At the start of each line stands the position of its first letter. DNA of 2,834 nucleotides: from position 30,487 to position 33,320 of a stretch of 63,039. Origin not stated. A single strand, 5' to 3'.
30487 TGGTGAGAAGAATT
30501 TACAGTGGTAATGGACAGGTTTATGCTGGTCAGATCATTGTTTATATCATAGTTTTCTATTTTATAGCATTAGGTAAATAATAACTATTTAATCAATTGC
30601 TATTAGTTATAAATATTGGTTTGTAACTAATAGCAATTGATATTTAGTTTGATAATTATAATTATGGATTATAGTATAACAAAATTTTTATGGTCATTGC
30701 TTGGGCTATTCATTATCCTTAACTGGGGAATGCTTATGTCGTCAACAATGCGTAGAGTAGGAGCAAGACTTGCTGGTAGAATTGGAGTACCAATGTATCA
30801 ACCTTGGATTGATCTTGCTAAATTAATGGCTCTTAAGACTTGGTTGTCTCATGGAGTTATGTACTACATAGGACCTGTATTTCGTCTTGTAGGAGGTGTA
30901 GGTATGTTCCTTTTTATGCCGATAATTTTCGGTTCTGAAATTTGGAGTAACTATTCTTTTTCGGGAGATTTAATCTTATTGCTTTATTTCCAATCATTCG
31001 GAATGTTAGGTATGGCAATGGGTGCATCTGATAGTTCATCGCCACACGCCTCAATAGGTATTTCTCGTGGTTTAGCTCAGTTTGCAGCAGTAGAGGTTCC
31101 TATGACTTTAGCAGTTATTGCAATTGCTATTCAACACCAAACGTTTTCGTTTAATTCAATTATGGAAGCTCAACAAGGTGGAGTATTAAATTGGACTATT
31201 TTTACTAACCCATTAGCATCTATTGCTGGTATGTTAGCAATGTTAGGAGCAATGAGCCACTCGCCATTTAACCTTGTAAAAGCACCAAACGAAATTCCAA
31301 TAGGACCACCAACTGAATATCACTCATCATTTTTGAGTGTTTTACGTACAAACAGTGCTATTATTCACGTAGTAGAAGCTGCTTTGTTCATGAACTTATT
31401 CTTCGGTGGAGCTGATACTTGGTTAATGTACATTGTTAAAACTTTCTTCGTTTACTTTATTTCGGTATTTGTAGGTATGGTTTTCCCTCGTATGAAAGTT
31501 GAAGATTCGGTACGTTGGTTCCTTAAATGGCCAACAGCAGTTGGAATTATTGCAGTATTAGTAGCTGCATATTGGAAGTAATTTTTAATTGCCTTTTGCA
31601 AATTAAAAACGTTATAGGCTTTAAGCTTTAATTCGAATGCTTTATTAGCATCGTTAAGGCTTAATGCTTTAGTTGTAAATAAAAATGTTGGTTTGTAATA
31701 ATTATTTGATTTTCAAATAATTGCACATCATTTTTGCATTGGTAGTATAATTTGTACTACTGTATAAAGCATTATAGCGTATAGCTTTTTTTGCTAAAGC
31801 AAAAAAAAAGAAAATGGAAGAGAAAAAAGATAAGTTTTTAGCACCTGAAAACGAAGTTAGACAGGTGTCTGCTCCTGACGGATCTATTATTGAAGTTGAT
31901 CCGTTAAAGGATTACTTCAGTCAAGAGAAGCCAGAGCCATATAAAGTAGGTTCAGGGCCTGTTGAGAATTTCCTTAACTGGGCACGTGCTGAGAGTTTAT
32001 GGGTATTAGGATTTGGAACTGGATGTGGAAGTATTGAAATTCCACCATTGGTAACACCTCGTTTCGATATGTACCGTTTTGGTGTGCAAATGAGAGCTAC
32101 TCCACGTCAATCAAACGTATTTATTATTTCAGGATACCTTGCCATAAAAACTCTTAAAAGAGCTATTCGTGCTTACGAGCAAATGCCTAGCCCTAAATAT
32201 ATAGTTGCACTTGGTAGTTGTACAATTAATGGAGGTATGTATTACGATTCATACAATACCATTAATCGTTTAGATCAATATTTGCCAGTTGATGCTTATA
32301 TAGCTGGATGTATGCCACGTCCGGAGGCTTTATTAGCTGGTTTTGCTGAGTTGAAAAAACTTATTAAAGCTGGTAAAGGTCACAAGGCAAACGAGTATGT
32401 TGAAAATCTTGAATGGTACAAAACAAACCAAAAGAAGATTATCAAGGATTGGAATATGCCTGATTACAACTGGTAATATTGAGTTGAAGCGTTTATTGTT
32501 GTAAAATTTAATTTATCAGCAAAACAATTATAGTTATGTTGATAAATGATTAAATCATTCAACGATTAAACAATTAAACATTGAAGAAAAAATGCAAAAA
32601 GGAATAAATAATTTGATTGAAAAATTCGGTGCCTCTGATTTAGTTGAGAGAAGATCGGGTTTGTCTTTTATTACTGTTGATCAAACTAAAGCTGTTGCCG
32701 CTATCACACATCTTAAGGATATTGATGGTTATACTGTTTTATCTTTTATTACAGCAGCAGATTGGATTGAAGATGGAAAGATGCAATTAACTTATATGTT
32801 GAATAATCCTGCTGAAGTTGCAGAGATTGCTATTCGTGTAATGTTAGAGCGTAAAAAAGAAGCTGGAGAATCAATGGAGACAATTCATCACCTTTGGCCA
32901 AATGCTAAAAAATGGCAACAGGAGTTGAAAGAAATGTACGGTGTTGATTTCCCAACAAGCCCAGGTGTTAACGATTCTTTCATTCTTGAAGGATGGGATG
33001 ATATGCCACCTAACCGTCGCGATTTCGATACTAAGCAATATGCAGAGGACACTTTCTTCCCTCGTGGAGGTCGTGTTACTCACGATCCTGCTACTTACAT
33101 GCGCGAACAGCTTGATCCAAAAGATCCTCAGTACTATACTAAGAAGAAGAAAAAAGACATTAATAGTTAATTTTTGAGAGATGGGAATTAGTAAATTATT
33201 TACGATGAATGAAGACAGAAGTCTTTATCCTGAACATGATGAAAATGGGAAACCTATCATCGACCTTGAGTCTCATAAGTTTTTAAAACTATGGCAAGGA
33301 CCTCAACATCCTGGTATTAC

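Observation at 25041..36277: Bacterial Mrp-Mbx/Mbs-type respiratory complex locus (12 ORFs, 13 subunit equivalents) in a Bacteroidota-style genome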

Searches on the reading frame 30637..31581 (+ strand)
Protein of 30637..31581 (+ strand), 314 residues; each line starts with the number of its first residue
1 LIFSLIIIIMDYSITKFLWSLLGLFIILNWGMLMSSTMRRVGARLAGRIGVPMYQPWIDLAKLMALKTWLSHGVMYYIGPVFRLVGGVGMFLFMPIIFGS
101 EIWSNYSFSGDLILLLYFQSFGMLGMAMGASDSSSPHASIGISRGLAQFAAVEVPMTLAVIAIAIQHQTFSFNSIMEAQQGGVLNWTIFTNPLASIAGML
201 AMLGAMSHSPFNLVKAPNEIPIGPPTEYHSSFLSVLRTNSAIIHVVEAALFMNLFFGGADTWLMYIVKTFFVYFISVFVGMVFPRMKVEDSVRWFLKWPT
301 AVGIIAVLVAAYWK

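Call 4: search_protein_families(library=pfam, proteins=[window:30637-31581:+], max_evalue=0.01)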
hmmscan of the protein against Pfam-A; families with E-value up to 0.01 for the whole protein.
window:30637-31581:+ (314 aa): 1 family
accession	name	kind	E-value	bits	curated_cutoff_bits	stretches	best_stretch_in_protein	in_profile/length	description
PF00146.26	NADHdh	-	6.3e-45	154.2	27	1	25-310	7-297/298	NADH dehydrogenase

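Call 19: search_protein_families(library=ncbifam, proteins=[window:30637-31581:+], max_evalue=0.00001)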
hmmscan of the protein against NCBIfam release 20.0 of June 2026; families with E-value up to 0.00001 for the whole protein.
window:30637-31581:+ (314 aa): 7 families
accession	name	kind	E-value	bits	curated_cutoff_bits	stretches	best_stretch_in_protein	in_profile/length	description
NF004741.0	PRK06076.1-2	equivalog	7.3e-29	101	305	1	5-313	11-332/337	NADH-quinone oxidoreductase subunit NuoH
NF004744.0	PRK06076.1-5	equivalog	1.9e-17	63.5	542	1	33-260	54-281/372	NADH-quinone oxidoreductase subunit NuoH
NF040610.1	F420_dehyd_FpoH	exception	2e-13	50.4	475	1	5-270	10-276/339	F420H2 dehydrogenase subunit FpoH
NF004740.0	PRK06076.1-1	equivalog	3.9e-11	43.1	399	1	17-311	15-317/325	NADH-quinone oxidoreductase subunit NuoH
NF004745.0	PRK06076.1-6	equivalog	1.4e-10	41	450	1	21-309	28-328/341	NADH-quinone oxidoreductase subunit NuoH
NF004743.0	PRK06076.1-4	equivalog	4.1e-09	35.8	494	1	23-260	31-272/433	NADH-quinone oxidoreductase subunit NuoH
NF004742.0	PRK06076.1-3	equivalog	1.9e-07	30.6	531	1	30-313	45-347/356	NADH-quinone oxidoreductase subunit NuoH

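Call 35: search_solved_structures(query=window:30637-31581:+, max_evalue=0.00001, show_alignments=0)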
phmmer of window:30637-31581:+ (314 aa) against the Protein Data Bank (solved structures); distinct sequences matched with E-value up to 0.00001: 10.
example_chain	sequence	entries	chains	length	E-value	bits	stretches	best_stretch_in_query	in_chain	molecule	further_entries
6u8y_M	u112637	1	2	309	3.3e-39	138.3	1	17-310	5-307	NADH dehydrogenase subunit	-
6nbq_A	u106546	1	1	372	1.3e-14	57.6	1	32-258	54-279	NdhA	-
6hum_A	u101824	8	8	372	1.3e-14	57.6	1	10-258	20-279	NAD(P)H-quinone oxidoreductase subunit 1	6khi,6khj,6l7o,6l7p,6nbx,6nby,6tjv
9grx_A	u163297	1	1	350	1.9e-14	57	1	22-271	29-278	NAD(P)H-quinone oxidoreductase subunit 1, chloroplastic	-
7eu3_A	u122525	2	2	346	2.4e-14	56.7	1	18-281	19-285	NAD(P)H-quinone oxidoreductase subunit 1, chloroplastic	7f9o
6cfw_M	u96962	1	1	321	1.6e-13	53.9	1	18-296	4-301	Mbh13 NADH dehydrogenase subunit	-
8qby_H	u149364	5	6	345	5.7e-13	52.2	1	3-310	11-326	NADH-quinone oxidoreductase subunit H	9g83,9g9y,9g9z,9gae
7wff_A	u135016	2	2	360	4.9e-12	49.1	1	18-266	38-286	NAD(P)H-quinone oxidoreductase subunit 1, chloroplastic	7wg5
8b9z_H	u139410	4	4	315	1.1e-09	41.4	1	32-298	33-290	NADH-ubiquinone oxidoreductase chain 1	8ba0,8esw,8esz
7z0s_D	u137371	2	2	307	1.8e-09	40.7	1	18-263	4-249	Formate hydrogenlyase subunit 4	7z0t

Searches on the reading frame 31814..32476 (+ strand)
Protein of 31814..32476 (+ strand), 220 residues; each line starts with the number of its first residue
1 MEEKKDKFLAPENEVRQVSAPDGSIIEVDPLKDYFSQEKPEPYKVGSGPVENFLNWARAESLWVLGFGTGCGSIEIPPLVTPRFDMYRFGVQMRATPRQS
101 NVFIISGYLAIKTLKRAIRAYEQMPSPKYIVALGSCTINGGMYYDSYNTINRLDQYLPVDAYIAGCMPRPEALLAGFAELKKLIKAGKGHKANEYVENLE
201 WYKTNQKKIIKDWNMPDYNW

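Call 5: search_protein_families(library=pfam, proteins=[window:31814-32476:+], max_evalue=0.01)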
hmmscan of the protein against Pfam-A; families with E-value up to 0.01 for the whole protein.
window:31814-32476:+ (220 aa): 1 family
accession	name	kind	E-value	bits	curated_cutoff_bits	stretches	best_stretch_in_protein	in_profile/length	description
PF01058.29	Oxidored_q6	-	1.2e-21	77.2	27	1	70-179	3-127/128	NADH ubiquinone oxidoreductase, 20 Kd subunit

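Call 19: search_protein_families(library=ncbifam, proteins=[window:31814-32476:+], max_evalue=0.00001)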
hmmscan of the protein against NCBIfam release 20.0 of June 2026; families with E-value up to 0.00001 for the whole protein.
window:31814-32476:+ (220 aa): 11 families
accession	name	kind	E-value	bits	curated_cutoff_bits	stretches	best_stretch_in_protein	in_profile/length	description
NF005012.1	PRK06411.1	subfamily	5.4e-58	195.2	116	1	48-188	22-162/166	NADH-quinone oxidoreductase subunit NuoB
TIGR01957.1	nuoB_fam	subfamily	3.2e-46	156.8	142.7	1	48-186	5-144/145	NADH-quinone oxidoreductase subunit B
NF011394.0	PRK14819.1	equivalog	3.7e-43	148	312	1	50-217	21-182/264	NADH-quinone oxidoreductase subunit B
NF011388.0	PRK14813.1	equivalog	1.4e-42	145.7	294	1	49-212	17-182/189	NADH dehydrogenase subunit B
NF011393.0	PRK14818.1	equivalog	6.2e-41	139.8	255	1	50-187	21-158/173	NADH dehydrogenase subunit B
NF011391.0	PRK14816.1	equivalog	1.2e-40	139.2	283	1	27-188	19-181/196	NADH-quinone oxidoreductase subunit B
NF009808.0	PRK13292.1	equivalog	1.7e-39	135.3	1156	1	50-186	15-151/791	NADH-quinone oxidoreductase subunit B/C/D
NF011390.0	PRK14815.1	equivalog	4.7e-39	133.6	281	1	51-191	24-164/183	NADH dehydrogenase subunit B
NF011395.0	PRK14820.1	equivalog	3.1e-32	111.8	263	1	50-202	23-177/180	NADH-quinone oxidoreductase subunit B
NF011392.0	PRK14817.1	equivalog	1.1e-31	109.9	271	1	50-191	26-166/182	NADH-quinone oxidoreductase subunit B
NF011389.0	PRK14814.1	equivalog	6.8e-28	97.7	285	1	48-194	21-168/186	NADH dehydrogenase subunit B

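Call 24: search_solved_structures(query=window:31814-32476:+, max_evalue=0.001, show_alignments=5)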
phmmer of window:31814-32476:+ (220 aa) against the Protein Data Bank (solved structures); distinct sequences matched with E-value up to 0.001: 43.
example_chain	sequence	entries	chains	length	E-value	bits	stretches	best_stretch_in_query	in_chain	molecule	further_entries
6u8y_J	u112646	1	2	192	3.5e-60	206.5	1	51-212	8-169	NADH dehydrogenase subunit B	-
9w2u_B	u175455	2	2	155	2.8e-40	141.4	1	50-188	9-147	NADH dehydrogenase [ubiquinone] iron-sulfur protein 7, mitochondrial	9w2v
7zd6_6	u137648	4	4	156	2.8e-40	141.4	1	50-188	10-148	NADH dehydrogenase [ubiquinone] iron-sulfur protein 7, mitochondrial | Complex I-20kD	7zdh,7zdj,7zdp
7zeb_6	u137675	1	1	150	3.1e-40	141.2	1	50-188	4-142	NADH dehydrogenase [ubiquinone] iron-sulfur protein 7, mitochondrial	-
5lc5_B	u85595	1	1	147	3.2e-40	141.2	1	50-187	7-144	NADH dehydrogenase [ubiquinone] iron-sulfur protein 7, mitochondrial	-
5ldw_B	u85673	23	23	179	3.7e-40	141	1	49-188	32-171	NADH dehydrogenase [ubiquinone] iron-sulfur protein 7, mitochondrial | Mitochondrial complex I, PSST subunit | NADH:ubiquinone oxidoreductase core subunit S7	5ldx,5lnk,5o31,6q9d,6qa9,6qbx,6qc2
7qsd_B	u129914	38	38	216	6.4e-40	140.2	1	49-188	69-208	NADH dehydrogenase [ubiquinone] iron-sulfur protein 7, mitochondrial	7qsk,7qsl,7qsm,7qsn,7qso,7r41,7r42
6zk9_6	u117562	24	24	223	7e-40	140.1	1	49-188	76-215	Mitochondrial complex I, PSST subunit | Complex I-20kD | NADH dehydrogenase [ubiquinone] iron-sulfur protein 7, mitochondrial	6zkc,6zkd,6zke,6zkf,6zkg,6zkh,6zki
9ti4_E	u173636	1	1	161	9.6e-40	139.6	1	49-186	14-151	NADH dehydrogenase [ubiquinone] iron-sulfur protein 7, mitochondrial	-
7v2c_C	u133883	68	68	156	9.7e-40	139.6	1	50-188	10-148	NADH dehydrogenase [ubiquinone] iron-sulfur protein 7,mitochondrial | NADH dehydrogenase [ubiquinone] iron-sulfur protein 7, mitochondrial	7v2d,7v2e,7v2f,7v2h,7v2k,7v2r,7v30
5xtb_C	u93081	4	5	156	1.2e-39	139.4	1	50-186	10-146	NADH dehydrogenase [ubiquinone] iron-sulfur protein 7, mitochondrial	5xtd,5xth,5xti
9cwt_C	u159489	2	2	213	1.3e-39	139.2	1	48-186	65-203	NADH dehydrogenase [ubiquinone] iron-sulfur protein 7, mitochondrial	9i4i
7vxu_C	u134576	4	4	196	1.7e-39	138.8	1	50-188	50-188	Complex I-20kD | NADH dehydrogenase [ubiquinone] iron-sulfur protein 7, mitochondrial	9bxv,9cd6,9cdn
5gpn_a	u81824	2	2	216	2.2e-39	138.5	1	50-188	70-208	NADH dehydrogenase [ubiquinone] iron-sulfur protein 7 | NADH dehydrogenase [ubiquinone] iron-sulfur protein 7, mitochondrial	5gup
6hum_K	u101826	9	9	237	3e-39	138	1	51-185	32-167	NAD(P)H-quinone oxidoreductase subunit K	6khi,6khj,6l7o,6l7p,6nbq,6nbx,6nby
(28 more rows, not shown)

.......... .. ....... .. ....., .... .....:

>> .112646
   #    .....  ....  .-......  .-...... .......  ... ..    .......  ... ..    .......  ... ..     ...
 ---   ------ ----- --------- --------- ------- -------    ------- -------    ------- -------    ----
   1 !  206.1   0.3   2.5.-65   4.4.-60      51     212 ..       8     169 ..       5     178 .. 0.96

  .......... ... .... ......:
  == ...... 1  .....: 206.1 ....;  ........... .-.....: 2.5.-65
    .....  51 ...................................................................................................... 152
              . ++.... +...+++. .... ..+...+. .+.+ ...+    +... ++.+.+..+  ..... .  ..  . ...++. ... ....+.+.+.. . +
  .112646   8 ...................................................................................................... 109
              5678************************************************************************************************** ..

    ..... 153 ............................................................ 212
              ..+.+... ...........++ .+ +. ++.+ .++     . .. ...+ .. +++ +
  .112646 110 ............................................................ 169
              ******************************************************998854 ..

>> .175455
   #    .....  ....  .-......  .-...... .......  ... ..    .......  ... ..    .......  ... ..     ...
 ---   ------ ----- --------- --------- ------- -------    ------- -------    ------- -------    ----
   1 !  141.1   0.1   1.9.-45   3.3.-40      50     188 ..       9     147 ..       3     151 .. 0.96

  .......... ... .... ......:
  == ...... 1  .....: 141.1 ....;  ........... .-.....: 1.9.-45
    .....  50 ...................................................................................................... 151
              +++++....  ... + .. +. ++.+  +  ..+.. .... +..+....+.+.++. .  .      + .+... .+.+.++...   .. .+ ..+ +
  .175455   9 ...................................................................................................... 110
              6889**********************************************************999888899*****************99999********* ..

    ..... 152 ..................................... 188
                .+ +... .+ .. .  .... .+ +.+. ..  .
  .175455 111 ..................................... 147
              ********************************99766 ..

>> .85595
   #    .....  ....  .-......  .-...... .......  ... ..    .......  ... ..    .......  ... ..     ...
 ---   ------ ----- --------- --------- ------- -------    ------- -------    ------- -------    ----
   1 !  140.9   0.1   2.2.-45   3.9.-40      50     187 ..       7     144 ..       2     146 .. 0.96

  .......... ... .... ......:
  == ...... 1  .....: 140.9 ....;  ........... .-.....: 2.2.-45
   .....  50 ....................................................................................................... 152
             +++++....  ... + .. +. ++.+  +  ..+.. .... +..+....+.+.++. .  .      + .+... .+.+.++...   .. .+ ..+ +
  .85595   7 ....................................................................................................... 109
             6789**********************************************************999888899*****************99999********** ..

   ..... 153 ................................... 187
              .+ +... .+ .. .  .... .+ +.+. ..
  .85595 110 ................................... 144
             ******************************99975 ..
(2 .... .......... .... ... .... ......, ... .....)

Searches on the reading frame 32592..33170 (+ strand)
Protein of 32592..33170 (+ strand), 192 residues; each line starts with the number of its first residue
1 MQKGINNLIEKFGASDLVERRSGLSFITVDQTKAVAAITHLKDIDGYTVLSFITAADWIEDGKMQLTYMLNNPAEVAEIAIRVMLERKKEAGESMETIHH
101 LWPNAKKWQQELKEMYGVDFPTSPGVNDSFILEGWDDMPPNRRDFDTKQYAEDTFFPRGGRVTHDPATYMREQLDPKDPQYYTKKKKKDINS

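Call 5: search_protein_families(library=pfam, proteins=[window:32592-33170:+], max_evalue=0.01)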
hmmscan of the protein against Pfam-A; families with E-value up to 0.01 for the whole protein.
window:32592-33170:+ (192 aa): 1 family
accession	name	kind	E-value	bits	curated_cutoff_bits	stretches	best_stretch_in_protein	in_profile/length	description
PF00329.25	Complex1_30kDa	-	2.6e-17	64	22.5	1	27-150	1-123/124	Respiratory-chain NADH dehydrogenase, 30 Kd subunit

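Call 19: search_protein_families(library=ncbifam, proteins=[window:32592-33170:+], max_evalue=0.00001)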
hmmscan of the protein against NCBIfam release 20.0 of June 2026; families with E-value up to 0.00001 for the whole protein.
window:32592-33170:+ (192 aa): 11 families
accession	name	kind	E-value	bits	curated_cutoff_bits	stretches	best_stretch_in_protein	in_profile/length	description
NF004738.0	PRK06074.2-5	equivalog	1.1e-11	44.7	198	1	18-152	24-156/174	NADH-quinone oxidoreductase subunit C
TIGR01961.1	NuoC_fam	subfamily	1.7e-11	44.7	122.45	1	28-148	4-121/122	NADH (or F420H2) dehydrogenase, subunit C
NF004736.0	PRK06074.2-3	equivalog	2.5e-09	37.1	239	1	45-154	60-166/183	NADH-quinone oxidoreductase subunit C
NF004734.0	PRK06074.2-1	equivalog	1.4e-08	34.9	169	1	5-149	9-153/164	NADH-quinone oxidoreductase subunit C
NF009141.0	PRK12494.1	equivalog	3.5e-07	30.2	175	1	15-147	34-165/175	NAD(P)H-quinone oxidoreductase subunit J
NF004733.0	PRK06074.1-5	equivalog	5.6e-07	29.4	225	1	26-172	32-176/203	NADH-quinone oxidoreductase subunit C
NF004737.0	PRK06074.2-4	equivalog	6.4e-07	29.4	144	1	19-150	8-129/150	NADH-quinone oxidoreductase subunit C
NF006304.0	PRK08491.1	equivalog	8.6e-07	28.8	228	1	25-139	59-169/263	NADH-quinone oxidoreductase subunit C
NF008728.0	PRK11742.1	equivalog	1.1e-06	27.3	840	1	5-155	25-182/598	NADH-quinone oxidoreductase subunit C/D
NF040611.1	F420_dehyd_FpoC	exception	4.3e-06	26.7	220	1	28-145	32-146/158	F420H2 dehydrogenase subunit FpoC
NF004735.0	PRK06074.2-2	equivalog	8.1e-06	25.8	176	1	28-145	32-146/158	NADH-quinone oxidoreductase subunit C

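Call 67: search_solved_structures(query=window:32592-33170:+, max_evalue=0.001, show_alignments=0)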
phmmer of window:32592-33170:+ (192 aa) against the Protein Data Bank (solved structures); distinct sequences matched with E-value up to 0.001: 5.
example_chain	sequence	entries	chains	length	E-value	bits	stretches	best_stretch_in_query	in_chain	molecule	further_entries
6u8y_K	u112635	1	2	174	3.2e-08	36.9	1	38-153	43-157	NADH dehydrogenase subunit C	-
7q5y_B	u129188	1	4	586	1.5e-05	28.2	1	42-151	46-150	NADH-quinone oxidoreductase subunit C/D 2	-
7arc_C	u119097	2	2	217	0.00036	23.7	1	46-168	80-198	ND9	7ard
8e73_S3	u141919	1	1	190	0.00065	22.8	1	88-169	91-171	NDUS3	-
6hum_J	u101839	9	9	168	0.00085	22.5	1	16-151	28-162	NAD(P)H-quinone oxidoreductase subunit J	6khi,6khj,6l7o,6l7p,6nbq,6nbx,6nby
